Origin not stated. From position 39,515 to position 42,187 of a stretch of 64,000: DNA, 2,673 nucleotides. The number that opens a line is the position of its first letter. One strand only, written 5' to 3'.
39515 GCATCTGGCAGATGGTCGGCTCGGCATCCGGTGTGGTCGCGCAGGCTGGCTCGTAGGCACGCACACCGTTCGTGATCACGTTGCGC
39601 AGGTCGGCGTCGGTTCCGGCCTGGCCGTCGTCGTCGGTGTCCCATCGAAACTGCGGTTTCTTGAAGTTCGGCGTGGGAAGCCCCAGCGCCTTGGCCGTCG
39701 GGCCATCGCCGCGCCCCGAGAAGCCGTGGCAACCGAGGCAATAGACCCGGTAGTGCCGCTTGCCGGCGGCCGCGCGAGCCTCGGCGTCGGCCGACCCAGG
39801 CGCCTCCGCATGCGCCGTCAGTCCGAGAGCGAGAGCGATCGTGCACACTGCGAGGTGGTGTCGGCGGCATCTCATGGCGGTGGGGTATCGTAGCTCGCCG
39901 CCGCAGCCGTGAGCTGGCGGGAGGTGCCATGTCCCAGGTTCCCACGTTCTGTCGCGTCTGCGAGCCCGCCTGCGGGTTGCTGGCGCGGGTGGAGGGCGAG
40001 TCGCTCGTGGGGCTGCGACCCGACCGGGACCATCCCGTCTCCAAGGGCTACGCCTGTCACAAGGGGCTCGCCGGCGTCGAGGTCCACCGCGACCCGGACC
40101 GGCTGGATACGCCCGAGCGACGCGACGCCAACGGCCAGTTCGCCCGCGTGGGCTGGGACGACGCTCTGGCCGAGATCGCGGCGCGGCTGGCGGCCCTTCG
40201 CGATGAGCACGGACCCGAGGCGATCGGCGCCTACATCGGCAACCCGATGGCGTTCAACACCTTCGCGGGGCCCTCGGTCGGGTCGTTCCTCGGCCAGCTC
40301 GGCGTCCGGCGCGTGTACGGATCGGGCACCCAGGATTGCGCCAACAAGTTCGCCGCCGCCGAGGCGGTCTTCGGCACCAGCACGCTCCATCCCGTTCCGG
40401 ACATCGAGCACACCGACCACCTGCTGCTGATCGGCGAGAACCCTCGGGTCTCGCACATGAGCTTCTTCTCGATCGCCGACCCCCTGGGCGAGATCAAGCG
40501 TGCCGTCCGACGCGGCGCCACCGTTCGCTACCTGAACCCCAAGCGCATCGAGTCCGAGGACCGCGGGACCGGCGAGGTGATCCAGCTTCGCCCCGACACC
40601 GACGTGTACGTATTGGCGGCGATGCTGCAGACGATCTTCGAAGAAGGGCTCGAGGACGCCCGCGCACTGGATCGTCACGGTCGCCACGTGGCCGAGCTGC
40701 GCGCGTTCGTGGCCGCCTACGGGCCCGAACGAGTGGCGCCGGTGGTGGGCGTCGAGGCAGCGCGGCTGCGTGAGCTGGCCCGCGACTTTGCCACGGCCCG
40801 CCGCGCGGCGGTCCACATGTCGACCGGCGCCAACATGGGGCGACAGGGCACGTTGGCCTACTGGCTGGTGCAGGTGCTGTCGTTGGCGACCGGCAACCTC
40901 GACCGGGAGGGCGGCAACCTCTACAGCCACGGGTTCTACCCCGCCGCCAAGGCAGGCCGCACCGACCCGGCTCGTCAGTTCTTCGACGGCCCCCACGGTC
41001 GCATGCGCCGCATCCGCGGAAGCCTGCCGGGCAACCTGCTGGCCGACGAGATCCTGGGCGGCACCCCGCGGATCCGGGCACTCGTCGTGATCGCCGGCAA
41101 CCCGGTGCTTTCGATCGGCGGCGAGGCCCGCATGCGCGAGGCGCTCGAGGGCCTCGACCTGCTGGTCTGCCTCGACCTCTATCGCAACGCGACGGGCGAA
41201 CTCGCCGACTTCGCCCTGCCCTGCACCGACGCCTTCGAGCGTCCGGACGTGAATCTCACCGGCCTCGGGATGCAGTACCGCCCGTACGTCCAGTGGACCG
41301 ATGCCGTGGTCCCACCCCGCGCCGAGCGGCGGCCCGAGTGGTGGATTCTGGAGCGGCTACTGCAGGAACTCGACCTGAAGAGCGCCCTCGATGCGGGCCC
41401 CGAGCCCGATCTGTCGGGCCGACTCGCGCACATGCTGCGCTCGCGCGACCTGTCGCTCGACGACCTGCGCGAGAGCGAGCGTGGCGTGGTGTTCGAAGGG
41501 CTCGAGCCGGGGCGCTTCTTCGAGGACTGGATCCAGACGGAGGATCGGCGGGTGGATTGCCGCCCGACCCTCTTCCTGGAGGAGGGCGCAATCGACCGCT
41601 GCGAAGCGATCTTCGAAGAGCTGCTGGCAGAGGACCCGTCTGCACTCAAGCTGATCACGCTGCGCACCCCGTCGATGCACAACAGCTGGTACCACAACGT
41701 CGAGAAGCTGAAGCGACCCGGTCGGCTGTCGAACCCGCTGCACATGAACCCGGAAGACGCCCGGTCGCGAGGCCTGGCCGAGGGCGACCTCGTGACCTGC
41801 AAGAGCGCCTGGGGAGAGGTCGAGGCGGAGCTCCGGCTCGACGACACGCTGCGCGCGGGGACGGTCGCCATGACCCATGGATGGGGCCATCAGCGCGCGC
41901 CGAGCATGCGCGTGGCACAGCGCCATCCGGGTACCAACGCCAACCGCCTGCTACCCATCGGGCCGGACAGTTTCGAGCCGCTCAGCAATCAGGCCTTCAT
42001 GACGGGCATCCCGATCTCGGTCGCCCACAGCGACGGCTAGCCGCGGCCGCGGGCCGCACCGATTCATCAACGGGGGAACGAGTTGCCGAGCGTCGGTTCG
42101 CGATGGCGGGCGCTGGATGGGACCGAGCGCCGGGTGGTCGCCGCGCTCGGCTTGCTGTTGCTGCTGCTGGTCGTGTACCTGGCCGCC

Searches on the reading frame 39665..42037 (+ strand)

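Call 48: search_protein_families(library=pfam, proteins=[window:39665-42037:+], max_evalue=0.00001)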
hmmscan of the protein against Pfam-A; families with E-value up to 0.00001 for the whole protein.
window:39665-42037:+ (791 aa): 3 families
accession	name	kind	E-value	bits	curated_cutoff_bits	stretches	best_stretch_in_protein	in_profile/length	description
PF00384.28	Molybdopterin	-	6.4e-34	118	24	1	146-566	1-351/353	Molybdopterin oxidoreductase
PF01568.27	Molydop_binding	-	4.6e-20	72.1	26.8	1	661-768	1-98/110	Molydopterin dinucleotide binding domain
PF04879.21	Molybdop_Fe4S4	-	4.1e-11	43.1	22.7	1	90-139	2-51/55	Molybdopterin oxidoreductase Fe4S4 domain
